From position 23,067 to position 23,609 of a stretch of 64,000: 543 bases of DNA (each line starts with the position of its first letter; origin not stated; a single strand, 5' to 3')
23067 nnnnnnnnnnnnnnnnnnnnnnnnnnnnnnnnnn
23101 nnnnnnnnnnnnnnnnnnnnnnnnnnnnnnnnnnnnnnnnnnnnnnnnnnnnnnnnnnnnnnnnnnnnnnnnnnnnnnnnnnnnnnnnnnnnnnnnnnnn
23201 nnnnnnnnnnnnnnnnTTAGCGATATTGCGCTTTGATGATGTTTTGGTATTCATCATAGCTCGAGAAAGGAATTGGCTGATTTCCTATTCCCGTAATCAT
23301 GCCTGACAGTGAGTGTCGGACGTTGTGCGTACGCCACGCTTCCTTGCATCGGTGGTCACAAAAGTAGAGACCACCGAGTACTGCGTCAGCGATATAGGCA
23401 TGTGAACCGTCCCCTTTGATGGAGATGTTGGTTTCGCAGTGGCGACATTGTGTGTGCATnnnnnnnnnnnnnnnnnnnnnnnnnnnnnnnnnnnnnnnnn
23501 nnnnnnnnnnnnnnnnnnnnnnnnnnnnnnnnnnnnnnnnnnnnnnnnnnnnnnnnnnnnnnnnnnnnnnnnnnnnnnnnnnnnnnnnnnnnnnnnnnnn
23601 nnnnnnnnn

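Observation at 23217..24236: Candidate toxin-antitoxin pair: HTH-XRE/Panacea(DUF4065)-like protein plus a small Cys/His protein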

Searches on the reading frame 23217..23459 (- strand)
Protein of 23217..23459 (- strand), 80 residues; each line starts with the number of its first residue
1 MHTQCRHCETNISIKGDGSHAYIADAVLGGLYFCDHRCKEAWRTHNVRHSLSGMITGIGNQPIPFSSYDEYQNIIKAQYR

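Call 28: search_protein_families(library=pfam, proteins=[window:23217-23459:-], max_evalue=1)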
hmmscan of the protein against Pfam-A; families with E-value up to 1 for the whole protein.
window:23217-23459:- (80 aa): 2 families
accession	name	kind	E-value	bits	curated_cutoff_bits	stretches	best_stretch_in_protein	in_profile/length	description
PF24461.1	DUF7576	-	0.00034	20.9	27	1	3-43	18-59/60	Family of unknown function (DUF7576)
PF03022.22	MRJP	-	0.15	11.8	19.8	1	15-47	74-106/288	Major royal jelly protein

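Call 36: search_solved_structures(query=A3, max_evalue=10, show_alignments=2)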
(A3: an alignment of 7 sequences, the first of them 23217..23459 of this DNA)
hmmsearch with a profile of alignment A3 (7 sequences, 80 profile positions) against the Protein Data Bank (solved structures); distinct sequences matched with E-value up to 10: 11.
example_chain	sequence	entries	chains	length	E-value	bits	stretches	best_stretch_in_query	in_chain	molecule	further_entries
1mfb_L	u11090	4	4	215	0.18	15.3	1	15-43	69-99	IGG1-LAMBDA SE155-4 FAB (LIGHT CHAIN)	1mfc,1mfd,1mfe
5xmj_A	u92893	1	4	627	0.25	14.8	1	44-77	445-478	fumarate reductase flavoprotein subunit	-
2qa4_U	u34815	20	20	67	0.64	13.5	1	4-40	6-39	50S ribosomal protein L24e | RPL24E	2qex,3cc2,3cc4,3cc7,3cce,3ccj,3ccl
3g4s_U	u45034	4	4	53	0.73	13.3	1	4-40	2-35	50S ribosomal protein L24e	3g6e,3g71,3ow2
1ffk_R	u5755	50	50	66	0.99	12.9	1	4-40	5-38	RIBOSOMAL PROTEIN L24E | 50S RIBOSOMAL PROTEIN L19 | 50S ribosomal protein L24E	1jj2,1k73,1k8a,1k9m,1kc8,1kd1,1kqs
8hku_L24E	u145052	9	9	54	1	12.9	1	4-44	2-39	50S ribosomal protein L24e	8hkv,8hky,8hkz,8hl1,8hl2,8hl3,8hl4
2zpk_L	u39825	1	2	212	1.3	12.5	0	40-60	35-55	IgG1-lambda P20.1 Fab (light chain)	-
8dwy_L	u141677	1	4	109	1.3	12.5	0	35-56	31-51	CHK-265 light chain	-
7k9h_L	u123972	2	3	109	1.5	12.3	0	40-62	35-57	2B04 light chain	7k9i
5xcq_B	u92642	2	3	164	1.6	12.3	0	40-60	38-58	VL-SARAH(M24C) chimera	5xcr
5xct_B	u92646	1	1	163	1.7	12.2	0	40-60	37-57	VL-SARAH(S37C)chimera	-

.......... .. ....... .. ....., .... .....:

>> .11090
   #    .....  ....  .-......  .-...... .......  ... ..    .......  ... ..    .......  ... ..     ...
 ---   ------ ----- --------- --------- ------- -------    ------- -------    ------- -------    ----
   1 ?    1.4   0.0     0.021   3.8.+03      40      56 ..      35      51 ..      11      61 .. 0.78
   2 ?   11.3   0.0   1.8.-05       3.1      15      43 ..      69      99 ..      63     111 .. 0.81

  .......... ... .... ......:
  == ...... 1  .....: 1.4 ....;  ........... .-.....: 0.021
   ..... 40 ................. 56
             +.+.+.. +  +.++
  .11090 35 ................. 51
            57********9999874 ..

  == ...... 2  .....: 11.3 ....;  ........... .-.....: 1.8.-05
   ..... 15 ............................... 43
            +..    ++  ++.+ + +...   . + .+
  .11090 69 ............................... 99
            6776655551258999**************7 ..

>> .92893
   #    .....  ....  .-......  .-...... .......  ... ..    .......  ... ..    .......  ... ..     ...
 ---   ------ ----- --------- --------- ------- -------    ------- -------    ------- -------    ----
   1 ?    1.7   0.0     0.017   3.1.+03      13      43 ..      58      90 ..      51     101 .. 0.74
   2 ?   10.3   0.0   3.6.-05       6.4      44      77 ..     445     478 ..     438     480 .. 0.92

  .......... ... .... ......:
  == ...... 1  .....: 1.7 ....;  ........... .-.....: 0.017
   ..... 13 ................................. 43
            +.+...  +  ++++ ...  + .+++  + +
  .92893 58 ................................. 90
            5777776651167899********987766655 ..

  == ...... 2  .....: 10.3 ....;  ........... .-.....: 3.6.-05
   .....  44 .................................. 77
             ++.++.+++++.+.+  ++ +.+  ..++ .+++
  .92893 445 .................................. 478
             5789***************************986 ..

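Call 41: predict_structure(alignment_id=A4)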
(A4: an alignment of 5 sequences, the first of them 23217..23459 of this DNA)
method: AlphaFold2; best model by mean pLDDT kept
length: 80 residues; sequences in the alignment: 5
mean_pLDDT: 65.3   pTM: 0.41
mean pLDDT of the five models: 65.3, 64.2, 57.9, 50.8, 46.0
residues with pLDDT >= 90: 0; 70-90: 31; 50-70: 43; < 50: 6
segments of 3 or more residues with pLDDT < 50: 26-28
pLDDT, mean of each block of 10 residues (from residue 1): 77 62 53 76 64 55 66 70
secondary structure, 60 per line:
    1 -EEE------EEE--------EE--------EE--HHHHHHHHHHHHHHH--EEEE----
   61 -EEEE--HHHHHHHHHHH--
elements in order: E2-4 E11-13 H36-50 E53-56 E62-65 H68-78
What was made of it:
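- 23217..23459 (-): small zinc-ribbon gene ('Zn80'), 80 aa: CxxC-x25-FCx3C-x3-W core plus a C-terminal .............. beta-hairpin and helix. The AF2 model has pLDDT 65 (call 41).
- On TRASH / YHS / zf-FCS zinc ribbon: The model has pLDDT 65 (call 41).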

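Call 44: find_homologous_proteins(query=A3, max_evalue=0.01)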
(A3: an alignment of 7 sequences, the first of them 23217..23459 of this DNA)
Query A3 (7 sequences) (80 aa, profile of the alignment): 7 proteins with E <= 0.01 among 153 candidates.
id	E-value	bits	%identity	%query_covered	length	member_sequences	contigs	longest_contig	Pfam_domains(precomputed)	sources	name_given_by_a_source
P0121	8.4e-34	133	45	100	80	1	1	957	-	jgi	jgi:hypothetical protein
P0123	2.9e-32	128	36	100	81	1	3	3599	-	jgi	jgi:YHS domain-containing protein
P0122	7.6e-31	124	41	94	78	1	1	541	-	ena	-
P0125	6.9e-27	111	43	100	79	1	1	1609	-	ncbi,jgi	jgi:YHS domain-containing protein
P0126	9.5e-25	104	38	88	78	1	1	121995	-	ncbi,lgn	-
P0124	9.8e-22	95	36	91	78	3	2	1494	-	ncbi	-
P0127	2.1e-10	58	41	49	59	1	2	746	-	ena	-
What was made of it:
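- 23217..23459 (-): The profile search finds 7 clusters, two of which JGI names 'YHS domain-containing' (call 44).
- Closest known: TRASH / YHS / zf-FCS / ribosomal L24e class of four-cysteine zinc ribbons. Same: JGI labels two family members as YHS-domain proteins (call 44).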

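Call 50: find_encoding_contigs(protein=P0127, flank=3000, max_places=2)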
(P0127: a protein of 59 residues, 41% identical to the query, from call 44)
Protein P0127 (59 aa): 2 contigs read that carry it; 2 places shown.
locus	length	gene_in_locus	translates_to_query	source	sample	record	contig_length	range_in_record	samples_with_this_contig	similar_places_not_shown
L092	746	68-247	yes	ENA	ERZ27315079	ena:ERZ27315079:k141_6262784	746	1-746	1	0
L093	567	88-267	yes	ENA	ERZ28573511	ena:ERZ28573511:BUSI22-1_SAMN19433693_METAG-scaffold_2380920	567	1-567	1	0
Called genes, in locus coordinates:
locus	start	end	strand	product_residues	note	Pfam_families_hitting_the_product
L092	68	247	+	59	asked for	-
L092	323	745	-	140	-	?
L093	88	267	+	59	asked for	-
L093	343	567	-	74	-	?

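Call 57: search_protein_families(library=ncbifam, proteins=[window:23217-23459:-], max_evalue=5)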
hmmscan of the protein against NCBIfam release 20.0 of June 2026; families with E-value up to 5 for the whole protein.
window:23217-23459:- (80 aa): 2 families
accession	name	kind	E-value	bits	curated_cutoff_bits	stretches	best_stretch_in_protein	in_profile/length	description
TIGR02098.1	MJ0042_CXXC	domain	0.038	13.7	20.9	1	1-15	1-15/38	MJ0042-type zinc finger domain-containing protein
NF034186.3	PRK14891.1-1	equivalog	0.21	11.6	73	1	4-43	3-39/51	50S ribosomal protein L24e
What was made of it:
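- On TRASH / YHS / zf-FCS zinc ribbon: L24e scores E=0.2-1 (calls 36, 57).
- Tried and rejected: NCBIfam and Pfam gave nothing for the 131-134 aa partner family (calls 28, 57).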

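Call 81: fold_search(model_id=the predicted structure, library=pdb)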
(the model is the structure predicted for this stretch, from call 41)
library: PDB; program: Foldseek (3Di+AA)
matches with E <= 10: 152; with E <= 0.001: 0
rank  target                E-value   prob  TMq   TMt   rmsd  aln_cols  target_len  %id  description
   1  8h9h_G                1.3e-01  0.18  0.23  0.23  12.5        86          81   13  Crystal structure of ZBTB7A in complex with GACCC-containing sequence (released 2023-04-26)
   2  7n5u_A                2.5e-01  0.14  0.24  0.23  12.7        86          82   13  ZBTB7A Zinc Finger Domain Bound to DNA Duplex Containing GGACCC (Oligo 21) (released 2022-06-08)
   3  6l8e_D                1.4e+00  0.12  0.21  0.28   8.6        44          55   16  Crystal structure of heterohexameric YoeB-YefM complex bound to 26bp-DNA (released 2020-09-02)
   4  6ylg_u                1.5e+00  0.20  0.43  0.24  14.1        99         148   15  Rix1-Rea1 pre-60S particle - 60S core, body 1 (rigid body refinement) (released 2020-07-29)
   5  6l8e_L                1.5e+00  0.13  0.21  0.27   8.6        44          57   16  Crystal structure of heterohexameric YoeB-YefM complex bound to 26bp-DNA (released 2020-09-02)
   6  3mu6_A                1.8e+00  0.09  0.21  0.23  11.4        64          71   14  Inhibiting the Binding of Class IIa Histone Deacetylases to Myocyte Enhancer Factor-2 by Small Molecules (released 2011-11-02)
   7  1n6j_MODEL_1_B        1.9e+00  0.09  0.20  0.18  11.1        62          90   14  Structural basis of sequence-specific recruitment of histone deacetylases by Myocyte Enhancer Factor-2 (released 2003-11-11)
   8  1n6j_MODEL_1_A        1.9e+00  0.07  0.18  0.16  12.3        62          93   14  Structural basis of sequence-specific recruitment of histone deacetylases by Myocyte Enhancer Factor-2 (released 2003-11-11)
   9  7xuz_D                2.3e+00  0.06  0.19  0.18  11.2        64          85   12  Crystal structure of a HDAC4-MEF2A-DNA ternary complex (released 2023-11-29)
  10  6l8e_A                2.6e+00  0.08  0.21  0.20   8.2        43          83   16  Crystal structure of heterohexameric YoeB-YefM complex bound to 26bp-DNA (released 2020-09-02)
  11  9yln_A                2.6e+00  0.05  0.24  0.23  10.7        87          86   11  BCL11A ZF4-6 in Complex with a DNA Sequence Observed in the Human Globin Locus Containing Motif TGGCCA (12-mer) (released 2026-03-04)
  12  2dlk_MODEL_1_A        2.8e+00  0.16  0.39  0.39   8.3        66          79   14  Solution structure of the first and the second zf-C2H2 domains of zinc finger protein 692 (released 2006-10-20)
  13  8hfr_tB               2.8e+00  0.13  0.42  0.23  14.7        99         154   14  NPC-trapped pre-60S particle (released 2023-04-12)
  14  7btb_u                2.8e+00  0.12  0.41  0.25  14.7        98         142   14  Cryo-EM structure of pre-60S ribosome from Saccharomyces cerevisiae rpl4delta63-87 strain at 3.22 Angstroms resolution (released 2020-10-28)
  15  4v9f_U                3.0e+00  0.33  0.40  0.54   2.8        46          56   15  The re-refined crystal structure of the Haloarcula marismortui large ribosomal subunit at 2.4 Angstrom resolution: mor (released 2014-07-09)
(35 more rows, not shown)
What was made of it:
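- On TRASH / YHS / zf-FCS zinc ribbon: Foldseek gives nothing below E=0.1 (call 81).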
